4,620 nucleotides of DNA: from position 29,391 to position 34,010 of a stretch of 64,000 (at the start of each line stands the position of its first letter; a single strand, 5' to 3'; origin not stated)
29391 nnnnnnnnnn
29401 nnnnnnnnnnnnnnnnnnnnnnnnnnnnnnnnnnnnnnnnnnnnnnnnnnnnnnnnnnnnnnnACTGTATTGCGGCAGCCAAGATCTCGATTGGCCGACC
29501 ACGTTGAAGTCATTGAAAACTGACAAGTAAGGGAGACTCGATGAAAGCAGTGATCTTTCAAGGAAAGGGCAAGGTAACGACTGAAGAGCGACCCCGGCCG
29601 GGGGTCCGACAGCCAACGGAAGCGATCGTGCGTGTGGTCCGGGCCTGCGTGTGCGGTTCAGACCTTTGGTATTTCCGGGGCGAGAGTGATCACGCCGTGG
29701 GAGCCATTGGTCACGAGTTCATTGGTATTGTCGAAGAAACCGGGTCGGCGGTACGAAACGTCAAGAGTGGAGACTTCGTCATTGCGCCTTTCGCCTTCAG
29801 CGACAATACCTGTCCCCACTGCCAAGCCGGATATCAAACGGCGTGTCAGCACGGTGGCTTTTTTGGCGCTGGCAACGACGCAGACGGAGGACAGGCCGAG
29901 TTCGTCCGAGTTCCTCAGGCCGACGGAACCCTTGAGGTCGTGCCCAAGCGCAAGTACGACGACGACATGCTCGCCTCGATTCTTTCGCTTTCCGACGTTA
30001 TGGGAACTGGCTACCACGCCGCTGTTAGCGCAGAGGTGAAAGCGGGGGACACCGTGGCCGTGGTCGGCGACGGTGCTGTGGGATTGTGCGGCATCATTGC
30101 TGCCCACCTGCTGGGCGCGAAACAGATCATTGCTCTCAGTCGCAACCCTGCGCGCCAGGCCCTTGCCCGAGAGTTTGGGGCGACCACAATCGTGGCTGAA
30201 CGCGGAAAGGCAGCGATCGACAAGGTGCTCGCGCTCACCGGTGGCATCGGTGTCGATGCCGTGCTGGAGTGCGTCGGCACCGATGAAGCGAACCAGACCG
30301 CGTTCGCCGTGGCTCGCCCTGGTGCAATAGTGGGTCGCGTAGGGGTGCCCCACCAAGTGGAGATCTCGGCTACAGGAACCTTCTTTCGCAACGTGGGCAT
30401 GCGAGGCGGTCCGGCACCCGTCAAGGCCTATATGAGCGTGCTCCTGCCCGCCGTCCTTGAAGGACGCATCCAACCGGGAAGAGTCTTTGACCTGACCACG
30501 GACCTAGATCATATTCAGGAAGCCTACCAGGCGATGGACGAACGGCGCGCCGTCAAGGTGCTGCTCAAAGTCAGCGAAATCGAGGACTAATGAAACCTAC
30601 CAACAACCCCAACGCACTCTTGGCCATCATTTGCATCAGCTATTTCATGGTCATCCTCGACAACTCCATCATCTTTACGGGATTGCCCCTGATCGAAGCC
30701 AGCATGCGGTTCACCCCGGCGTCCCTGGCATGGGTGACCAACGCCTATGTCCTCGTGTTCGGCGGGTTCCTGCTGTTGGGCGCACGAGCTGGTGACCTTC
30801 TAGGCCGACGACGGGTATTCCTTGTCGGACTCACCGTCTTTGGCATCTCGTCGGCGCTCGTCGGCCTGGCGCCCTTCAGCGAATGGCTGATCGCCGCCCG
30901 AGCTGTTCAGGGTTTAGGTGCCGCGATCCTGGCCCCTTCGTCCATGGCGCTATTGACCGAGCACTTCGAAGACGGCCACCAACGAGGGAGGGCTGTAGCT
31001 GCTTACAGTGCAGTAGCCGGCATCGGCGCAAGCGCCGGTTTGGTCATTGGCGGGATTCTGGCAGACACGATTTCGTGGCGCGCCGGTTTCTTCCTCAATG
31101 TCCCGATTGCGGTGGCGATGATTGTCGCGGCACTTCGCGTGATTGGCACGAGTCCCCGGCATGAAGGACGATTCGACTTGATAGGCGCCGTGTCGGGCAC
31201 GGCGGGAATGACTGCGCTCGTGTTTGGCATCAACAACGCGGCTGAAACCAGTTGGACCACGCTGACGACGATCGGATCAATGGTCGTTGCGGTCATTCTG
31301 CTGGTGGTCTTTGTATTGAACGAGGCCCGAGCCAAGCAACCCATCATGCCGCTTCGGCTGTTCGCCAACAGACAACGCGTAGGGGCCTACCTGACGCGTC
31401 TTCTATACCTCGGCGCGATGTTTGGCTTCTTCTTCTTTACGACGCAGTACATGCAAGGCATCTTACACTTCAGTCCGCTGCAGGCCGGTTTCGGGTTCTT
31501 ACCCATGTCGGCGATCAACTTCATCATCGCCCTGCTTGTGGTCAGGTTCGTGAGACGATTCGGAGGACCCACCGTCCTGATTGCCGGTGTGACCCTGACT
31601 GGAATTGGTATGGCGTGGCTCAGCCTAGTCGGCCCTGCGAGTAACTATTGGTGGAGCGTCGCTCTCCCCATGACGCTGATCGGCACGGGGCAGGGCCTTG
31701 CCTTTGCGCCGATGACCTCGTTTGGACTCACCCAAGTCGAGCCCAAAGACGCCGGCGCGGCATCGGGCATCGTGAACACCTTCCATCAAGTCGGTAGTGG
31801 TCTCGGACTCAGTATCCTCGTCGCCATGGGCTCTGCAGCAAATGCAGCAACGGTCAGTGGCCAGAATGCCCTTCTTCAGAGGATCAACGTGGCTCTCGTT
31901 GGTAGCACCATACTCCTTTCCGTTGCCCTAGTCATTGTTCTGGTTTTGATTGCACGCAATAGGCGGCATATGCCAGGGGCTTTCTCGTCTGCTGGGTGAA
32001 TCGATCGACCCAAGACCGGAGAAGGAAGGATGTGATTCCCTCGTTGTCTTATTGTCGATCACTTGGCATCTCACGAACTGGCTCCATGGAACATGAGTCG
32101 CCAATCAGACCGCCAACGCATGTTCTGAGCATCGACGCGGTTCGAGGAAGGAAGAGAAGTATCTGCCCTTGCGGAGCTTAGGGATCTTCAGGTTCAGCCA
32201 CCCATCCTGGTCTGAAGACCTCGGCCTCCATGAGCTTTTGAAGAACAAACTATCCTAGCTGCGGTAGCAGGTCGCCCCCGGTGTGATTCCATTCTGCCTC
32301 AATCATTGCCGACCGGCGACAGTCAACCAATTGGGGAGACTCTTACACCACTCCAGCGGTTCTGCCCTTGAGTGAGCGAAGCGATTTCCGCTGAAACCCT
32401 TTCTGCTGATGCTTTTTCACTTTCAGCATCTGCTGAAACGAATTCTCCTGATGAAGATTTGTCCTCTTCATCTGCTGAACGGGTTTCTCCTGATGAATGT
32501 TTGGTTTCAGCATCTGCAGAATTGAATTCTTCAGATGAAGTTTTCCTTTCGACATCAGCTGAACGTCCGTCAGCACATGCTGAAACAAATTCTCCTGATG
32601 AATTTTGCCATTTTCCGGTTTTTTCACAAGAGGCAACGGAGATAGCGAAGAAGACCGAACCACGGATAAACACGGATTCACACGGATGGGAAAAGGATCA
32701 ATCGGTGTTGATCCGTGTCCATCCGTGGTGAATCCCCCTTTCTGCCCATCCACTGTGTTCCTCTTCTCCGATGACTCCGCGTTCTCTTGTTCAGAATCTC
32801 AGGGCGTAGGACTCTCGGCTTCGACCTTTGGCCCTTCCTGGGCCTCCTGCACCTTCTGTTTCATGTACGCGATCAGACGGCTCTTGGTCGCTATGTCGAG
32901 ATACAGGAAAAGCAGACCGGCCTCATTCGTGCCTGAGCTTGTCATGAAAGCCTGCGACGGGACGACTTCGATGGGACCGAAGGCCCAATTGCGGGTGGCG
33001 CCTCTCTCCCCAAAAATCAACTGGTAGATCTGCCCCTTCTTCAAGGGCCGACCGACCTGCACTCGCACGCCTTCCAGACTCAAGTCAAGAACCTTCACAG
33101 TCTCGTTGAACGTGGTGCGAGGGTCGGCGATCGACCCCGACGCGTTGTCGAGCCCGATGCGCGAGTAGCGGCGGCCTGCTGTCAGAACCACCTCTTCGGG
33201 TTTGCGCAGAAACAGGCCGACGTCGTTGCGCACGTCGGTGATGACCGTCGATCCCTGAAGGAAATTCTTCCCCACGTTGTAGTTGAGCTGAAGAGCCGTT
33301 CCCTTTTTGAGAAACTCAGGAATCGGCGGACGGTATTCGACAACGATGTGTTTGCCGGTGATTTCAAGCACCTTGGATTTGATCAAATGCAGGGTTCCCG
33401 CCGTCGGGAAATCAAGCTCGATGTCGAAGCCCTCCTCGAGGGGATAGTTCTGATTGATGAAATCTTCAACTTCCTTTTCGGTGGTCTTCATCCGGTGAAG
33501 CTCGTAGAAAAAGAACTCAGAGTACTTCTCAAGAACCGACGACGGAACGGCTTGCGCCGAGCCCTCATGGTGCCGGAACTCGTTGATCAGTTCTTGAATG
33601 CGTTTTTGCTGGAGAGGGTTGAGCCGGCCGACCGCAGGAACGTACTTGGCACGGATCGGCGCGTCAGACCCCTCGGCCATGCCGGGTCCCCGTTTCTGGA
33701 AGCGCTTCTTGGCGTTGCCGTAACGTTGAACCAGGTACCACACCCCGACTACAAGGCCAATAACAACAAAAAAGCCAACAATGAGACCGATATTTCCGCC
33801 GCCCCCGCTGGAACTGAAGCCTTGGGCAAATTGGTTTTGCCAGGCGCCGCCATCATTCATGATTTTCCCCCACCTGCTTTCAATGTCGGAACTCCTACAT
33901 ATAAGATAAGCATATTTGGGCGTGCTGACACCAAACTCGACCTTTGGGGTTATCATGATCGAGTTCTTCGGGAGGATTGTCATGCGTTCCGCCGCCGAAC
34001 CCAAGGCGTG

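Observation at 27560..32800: AT-richer island: cupin, decayed AKR, AdhR-like MerR, Zn-ADH and DHA2 pump, bounded by repeat arrays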

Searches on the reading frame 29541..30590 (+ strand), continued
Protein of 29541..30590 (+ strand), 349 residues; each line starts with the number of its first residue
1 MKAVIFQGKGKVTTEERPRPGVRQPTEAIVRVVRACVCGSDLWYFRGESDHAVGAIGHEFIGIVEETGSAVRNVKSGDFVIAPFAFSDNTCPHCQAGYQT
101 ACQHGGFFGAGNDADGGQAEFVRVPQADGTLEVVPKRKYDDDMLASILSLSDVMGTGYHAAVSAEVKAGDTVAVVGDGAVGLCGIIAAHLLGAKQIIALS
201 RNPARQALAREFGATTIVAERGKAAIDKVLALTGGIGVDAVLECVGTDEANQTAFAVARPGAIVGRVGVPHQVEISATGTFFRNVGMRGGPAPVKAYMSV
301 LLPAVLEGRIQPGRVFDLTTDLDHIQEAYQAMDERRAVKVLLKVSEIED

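Call 76: search_dna_similar(query=window:29541-30590:+, collection=plasmids, mode=protein, max_rows=12, max_evalue=1e-60)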
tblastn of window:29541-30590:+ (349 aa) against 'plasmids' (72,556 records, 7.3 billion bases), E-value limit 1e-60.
Records with a match: 70; places in all: 74; records where one place covers at least 80% of the query: 70.
Best place of each record, by identity: <60% 70.
By first word of the organism name: Streptomyces 24; Rhizobium 13; Haloarcula 6; Haloferax 3; Enterococcus 2; Ensifer 2; Streptantibioticus 2; Ralstonia 1; Comamonas 1; Lactobacillus 1; and 15 more.
By predicted mobility (MOB-suite, as given by PLSDB): non-mobilizable 40; mobilizable 18; conjugative 12.
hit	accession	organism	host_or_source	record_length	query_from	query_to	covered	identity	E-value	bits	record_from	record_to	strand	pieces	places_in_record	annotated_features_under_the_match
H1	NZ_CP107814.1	Streptomyces longwoodensis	-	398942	1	346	99%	58.0%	2e-99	328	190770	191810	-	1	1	alcohol dehydrogenase catalytic domain-containing protein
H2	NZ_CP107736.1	Streptomyces longwoodensis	-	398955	1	346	99%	58.0%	2e-99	328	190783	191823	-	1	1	alcohol dehydrogenase catalytic domain-containing protein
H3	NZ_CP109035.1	Streptomyces longwoodensis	-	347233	1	346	99%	57.8%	1e-98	326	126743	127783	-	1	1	alcohol dehydrogenase catalytic domain-containing protein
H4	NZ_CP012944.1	Ralstonia solanacearum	Cucumis sativus,cell culture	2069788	1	344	99%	56.2%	2e-100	332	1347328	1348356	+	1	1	none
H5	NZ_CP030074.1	Streptomyces cadmiisoli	Whole organism,soil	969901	1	340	97%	54.9%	8e-93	310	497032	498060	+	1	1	zinc-dependent alcohol dehydrogenase family protein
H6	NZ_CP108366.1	Streptomyces sp. NBC_01340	-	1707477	1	343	98%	53.5%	5e-102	336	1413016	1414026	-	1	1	none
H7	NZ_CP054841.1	Comamonas antarctica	whole organism,R2A medium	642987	1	342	98%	53.6%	2e-91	305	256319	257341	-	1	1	zinc-dependent alcohol dehydrogenase family protein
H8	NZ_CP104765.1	Enterococcus raffinosus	Homo sapiens,urine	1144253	1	346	99%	52.6%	4e-94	313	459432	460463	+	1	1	record has no annotation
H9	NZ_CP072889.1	Enterococcus raffinosus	stream/river surface water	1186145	1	346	99%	52.6%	4e-94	313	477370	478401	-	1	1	record has no annotation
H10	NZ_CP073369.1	Haloarcula sinaiiensis ATCC 33800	cell culture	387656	1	344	99%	52.4%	2e-88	297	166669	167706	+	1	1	zinc-dependent alcohol dehydrogenase family protein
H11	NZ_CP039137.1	Haloarcula marismortui ATCC 43049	Cell culture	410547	1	344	99%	52.1%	9e-88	295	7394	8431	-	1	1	zinc-dependent alcohol dehydrogenase family protein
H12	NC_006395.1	Haloarcula marismortui ATCC 43049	-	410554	1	344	99%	52.1%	9e-88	295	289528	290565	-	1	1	zinc-dependent alcohol dehydrogenase family protein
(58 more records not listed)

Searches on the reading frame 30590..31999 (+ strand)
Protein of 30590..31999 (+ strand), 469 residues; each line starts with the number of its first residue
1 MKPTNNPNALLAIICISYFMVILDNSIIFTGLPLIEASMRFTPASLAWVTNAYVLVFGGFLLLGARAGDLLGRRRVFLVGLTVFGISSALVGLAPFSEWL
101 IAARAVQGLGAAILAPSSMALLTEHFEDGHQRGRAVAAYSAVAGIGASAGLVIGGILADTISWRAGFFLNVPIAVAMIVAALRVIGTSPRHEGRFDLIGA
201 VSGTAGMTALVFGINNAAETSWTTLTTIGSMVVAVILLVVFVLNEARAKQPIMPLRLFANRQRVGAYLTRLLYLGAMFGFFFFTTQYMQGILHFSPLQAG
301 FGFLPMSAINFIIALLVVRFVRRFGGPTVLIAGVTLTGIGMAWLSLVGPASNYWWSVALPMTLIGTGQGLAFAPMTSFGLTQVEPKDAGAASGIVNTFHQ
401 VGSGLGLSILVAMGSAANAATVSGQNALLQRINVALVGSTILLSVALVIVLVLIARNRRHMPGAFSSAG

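Call 5: search_protein_families(library=pfam, proteins=[window:30590-31999:+])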
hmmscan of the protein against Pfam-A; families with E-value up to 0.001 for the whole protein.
window:30590-31999:+ (469 aa): 1 family
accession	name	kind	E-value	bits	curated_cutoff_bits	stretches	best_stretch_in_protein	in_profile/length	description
PF07690.21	MFS_1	-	7.1e-53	180.2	33.4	1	14-406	1-346/347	Major Facilitator Superfamily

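Call 19: search_protein_families(library=ncbifam, proteins=[window:30590-31999:+], max_evalue=0.01)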
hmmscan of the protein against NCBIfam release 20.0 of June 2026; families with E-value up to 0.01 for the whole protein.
window:30590-31999:+ (469 aa): 40 families (the best 25 are shown)
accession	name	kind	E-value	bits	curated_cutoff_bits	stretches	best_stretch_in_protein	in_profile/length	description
TIGR00711.1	efflux_EmrB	subfamily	1.4e-59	202.1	230.2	1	13-416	6-410/485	DHA2 family efflux MFS transporter permease subunit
NF000031.1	MFS_efflux_LmrA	exception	2e-53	181.8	850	1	13-454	35-471/484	lincomycin efflux MFS transporter Lmr(A)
NF011571.1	PRK14995.1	subfamily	4.9e-49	167.4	701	1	10-425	7-422/493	SmvA family efflux MFS transporter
NF000025.1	MFS_efflux_tcmA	exception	1.8e-47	162.3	999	1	10-413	27-431/538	tetracenomycin C efflux MFS transporter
NF012169.0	qepA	equivalog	5.8e-46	157.2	1075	1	11-416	23-424/511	fluoroquinolone efflux MFS transporter QepA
NF033896.2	MFS_LfrA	equivalog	7.9e-46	156.7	825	1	10-423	21-433/504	efflux MFS transporter LfrA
NF000089.1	qac_MFS_AB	exception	5.6e-45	154.1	900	1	10-415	20-426/514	QacA/B family quaternary ammonium compound efflux MFS transporter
NF012180.1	tet_MFS_43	exception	5.1e-33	114.8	999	1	12-451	24-464/484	tetracycline efflux MFS transporter Tet(43)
NF007799.0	PRK10504.1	subfamily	4.7e-31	108.2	426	1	11-451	12-445/471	multidrug transporter subunit MdtD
NF040895.2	MFS_effux_SdrM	equivalog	6.4e-30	104.6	550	1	11-456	9-438/441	multidrug efflux MFS transporter SdrM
NF000391.1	EmrB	exception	6.6e-29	100.9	925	1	13-416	15-420/501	multidrug efflux MFS transporter permease subunit EmrB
NF000218.1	FexA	exception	2.3e-26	92.5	900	1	10-455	22-467/475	chloramphenicol/florfenicol efflux MFS transporter FexA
NF000060.1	MFS_efflux_LmrB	exception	7.5e-25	87.7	800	1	29-423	37-432/479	lincomycin efflux MFS transporter Lmr(B)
NF012185.0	tet_MFS_L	exception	3.3e-22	79.1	925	1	8-416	13-410/457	tetracycline efflux MFS transporter Tet(L)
NF012175.1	tet_MFS_L_K_45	equivalog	4.9e-22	78.4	650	1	11-453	2-430/444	Tet(L)/Tet(K)/Tet(45) family tetracycline efflux MFS transporter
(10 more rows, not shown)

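Call 54: find_homologous_proteins(query=window:30590-31999:+)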
Query window:30590-31999:+ (469 aa): 6355 proteins with E <= 0.001 among 8000 candidates; the best 120 are listed.
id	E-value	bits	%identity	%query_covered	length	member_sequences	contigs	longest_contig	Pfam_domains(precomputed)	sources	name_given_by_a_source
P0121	1.2e-290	982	100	100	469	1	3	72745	PF07690.22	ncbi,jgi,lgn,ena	-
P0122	8.5e-290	979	100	100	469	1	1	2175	PF07690.22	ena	-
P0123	5.6e-223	759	80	96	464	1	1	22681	PF07690.22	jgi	jgi:EmrB/QacA subfamily drug resistance transporter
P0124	3.3e-217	740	76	98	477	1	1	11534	PF07690.22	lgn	-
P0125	2.1e-214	731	79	97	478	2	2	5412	PF07690.22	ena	-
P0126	1.1e-204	699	76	91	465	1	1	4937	PF07690.22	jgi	-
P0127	2.6e-204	697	74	91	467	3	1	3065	PF07690.22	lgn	-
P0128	3.5e-203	694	74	97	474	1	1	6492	PF07690.22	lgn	-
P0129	3.7e-202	690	72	99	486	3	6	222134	PF07690.22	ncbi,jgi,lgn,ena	jgi:EmrB/QacA subfamily drug resistance transporter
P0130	3.7e-196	670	74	96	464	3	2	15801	PF07690.22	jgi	-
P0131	3.2e-195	667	73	97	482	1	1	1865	PF07690.22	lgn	-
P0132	4.0e-195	667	72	94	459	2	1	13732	PF07690.22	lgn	-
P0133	7.5e-195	666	74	93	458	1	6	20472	PF07690.22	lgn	-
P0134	2.5e-194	665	70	98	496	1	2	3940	PF07690.22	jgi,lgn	jgi:EmrB/QacA subfamily drug resistance transporter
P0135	4.9e-194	664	71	94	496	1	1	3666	PF07690.22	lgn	-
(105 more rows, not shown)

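Call 57: find_encoding_contigs(protein=P0123, flank=10000, max_places=2)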
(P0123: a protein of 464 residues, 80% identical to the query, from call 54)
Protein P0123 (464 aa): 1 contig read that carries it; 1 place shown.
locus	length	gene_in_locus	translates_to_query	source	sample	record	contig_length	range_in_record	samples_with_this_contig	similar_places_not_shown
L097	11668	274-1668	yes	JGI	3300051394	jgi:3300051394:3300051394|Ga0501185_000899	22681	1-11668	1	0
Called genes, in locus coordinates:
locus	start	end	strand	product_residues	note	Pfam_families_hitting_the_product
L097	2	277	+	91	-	?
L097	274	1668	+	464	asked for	PF07690:MFS_1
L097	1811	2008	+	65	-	-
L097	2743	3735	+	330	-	PF00248:Aldo_ket_red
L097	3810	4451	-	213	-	PF00440:TetR_N (weak), PF17929:TetR_C_34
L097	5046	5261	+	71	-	PF13333:rve_2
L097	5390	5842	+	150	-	PF01047:MarR, PF12802:MarR_2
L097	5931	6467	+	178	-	PF02525:Flavodoxin_2, PF03358:FMN_red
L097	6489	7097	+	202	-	PF05368:NmrA, PF13460:NAD_binding_10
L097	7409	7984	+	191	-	PF06736:TMEM175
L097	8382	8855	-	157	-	-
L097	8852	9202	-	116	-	-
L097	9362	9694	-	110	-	PF21781:DUF6876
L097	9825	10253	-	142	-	PF04002:RadC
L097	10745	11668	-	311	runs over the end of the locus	PF06719:AraC_N, PF00165:HTH_AraC (faint), PF12833:HTH_18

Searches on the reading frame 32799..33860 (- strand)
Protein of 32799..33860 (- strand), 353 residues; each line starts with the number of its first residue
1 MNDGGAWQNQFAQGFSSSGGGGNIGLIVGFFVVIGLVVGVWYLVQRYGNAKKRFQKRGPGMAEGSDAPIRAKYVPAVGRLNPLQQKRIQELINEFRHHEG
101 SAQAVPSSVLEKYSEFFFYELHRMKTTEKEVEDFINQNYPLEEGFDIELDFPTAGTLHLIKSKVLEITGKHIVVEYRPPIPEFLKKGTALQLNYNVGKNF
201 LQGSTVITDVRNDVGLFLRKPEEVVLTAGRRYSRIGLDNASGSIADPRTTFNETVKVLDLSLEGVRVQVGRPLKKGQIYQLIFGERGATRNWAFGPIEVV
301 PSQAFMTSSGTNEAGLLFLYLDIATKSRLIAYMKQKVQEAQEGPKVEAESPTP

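Call 59: find_homologous_proteins(query=window:32799-33860:-)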
Query window:32799-33860:- (353 aa): 36 proteins with E <= 0.001 among 3094 candidates.
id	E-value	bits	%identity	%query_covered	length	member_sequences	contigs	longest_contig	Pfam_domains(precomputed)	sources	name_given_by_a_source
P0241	2.7e-233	791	100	100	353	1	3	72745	-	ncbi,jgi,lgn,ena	-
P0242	5.6e-157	541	68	98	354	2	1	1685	-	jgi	-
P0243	1.0e-145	503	66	96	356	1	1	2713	-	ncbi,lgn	-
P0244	5.7e-123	429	72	73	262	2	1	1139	PF07238.20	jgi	jgi:hypothetical protein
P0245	6.9e-121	422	56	98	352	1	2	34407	PF07238.20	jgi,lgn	jgi:hypothetical protein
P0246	3.5e-120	420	56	99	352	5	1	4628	PF07238.20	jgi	jgi:hypothetical protein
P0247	2.4e-119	417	56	98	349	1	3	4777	-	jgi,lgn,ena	-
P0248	2.6e-118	413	56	96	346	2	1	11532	-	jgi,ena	-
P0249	8.9e-118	412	57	95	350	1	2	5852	-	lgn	-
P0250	9.5e-117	408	57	95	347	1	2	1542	-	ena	-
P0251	1.4e-116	408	57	93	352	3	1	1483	-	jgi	-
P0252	1.7e-116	407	57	95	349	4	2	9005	-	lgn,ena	-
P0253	1.4e-114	401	56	93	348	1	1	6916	-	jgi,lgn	-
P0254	1.4e-114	401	56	93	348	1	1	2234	-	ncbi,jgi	-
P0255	1.3e-113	398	55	91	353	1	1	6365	PF28423.1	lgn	-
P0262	1.6e-99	352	48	96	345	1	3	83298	PF07238.20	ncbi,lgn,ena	ncbi:MAG: PilZ domain-containing protein [Spirochaetales bacterium]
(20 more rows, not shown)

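Call 60: find_encoding_contigs(protein=P0245, flank=10000, max_places=1)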
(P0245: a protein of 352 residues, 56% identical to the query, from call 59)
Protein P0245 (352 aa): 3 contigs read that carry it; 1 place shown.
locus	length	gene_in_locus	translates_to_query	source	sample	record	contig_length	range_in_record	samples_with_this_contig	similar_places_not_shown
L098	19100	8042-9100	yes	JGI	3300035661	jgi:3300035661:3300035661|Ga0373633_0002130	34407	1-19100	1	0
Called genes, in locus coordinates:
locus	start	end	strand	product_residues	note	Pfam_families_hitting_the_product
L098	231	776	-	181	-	PF00293:NUDIX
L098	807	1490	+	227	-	PF13489:Methyltransf_23, PF08241:Methyltransf_11, PF08242:Methyltransf_12, PF13649:Methyltransf_25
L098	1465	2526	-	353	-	PF00496:SBP_bac_5 (weak)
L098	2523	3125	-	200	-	-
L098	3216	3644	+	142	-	PF05099:TerB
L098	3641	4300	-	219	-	PF25084:LbH_EIF2B (weak), PF00132:Hexapep (faint), PF25087:GMPPB_C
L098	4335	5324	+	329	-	PF01636:APH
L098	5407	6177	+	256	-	PF03009:GDPD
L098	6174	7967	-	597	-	PF03476:MOSC_N, PF03473:MOSC, PF00970:FAD_binding_6 (weak), PF00175:NAD_binding_1 (weak), PF00111:Fer2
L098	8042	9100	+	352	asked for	PF07238:PilZ (faint)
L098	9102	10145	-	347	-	PF00005:ABC_tran, PF13304:AAA_21 (weak), PF08402:TOBE_2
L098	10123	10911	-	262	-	PF00528:BPD_transp_1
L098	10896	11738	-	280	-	PF00528:BPD_transp_1 (weak)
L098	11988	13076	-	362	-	PF01547:SBP_bac_1, PF13416:SBP_bac_8, PF13531:SBP_bac_11, PF13343:SBP_bac_6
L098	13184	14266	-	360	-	PF00127:Copper-bind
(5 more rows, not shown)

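Call 61: find_encoding_contigs(protein=P0262, flank=10000, max_places=1)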
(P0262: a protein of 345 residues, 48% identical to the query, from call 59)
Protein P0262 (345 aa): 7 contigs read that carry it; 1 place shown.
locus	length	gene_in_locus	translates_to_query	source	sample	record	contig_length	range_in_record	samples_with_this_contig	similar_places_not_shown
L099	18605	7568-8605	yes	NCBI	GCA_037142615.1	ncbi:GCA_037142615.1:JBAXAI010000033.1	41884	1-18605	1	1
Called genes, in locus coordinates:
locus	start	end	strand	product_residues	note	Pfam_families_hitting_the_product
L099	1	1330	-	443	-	PF00117:GATase, PF07722:Peptidase_C26, PF02885:Glycos_trans_3N, PF00591:Glycos_transf_3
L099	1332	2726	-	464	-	PF04715:, PF00425:Chorismate_bind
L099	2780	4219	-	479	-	-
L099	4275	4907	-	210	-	PF06452:CBM9_1, PF16011:CBM9_2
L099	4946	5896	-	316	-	-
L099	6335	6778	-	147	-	-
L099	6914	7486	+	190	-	PF01470:Peptidase_C15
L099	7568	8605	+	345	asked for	PF07238:PilZ (faint)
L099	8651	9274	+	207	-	-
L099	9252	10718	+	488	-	PF00817:IMS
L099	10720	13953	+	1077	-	PF02811:PHP, PF07733:DNA_pol3_alpha, PF17657:DNA_pol3_finger, PF14579:HHH_6 (weak), PF01336:tRNA_anti-codon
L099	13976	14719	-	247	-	PF00497:SBP_bac_3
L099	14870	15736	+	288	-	PF13419:HAD_2 (weak)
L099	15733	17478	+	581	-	PF00933:Glyco_hydro_3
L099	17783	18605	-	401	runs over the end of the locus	PF12833:HTH_18, PF00165:HTH_AraC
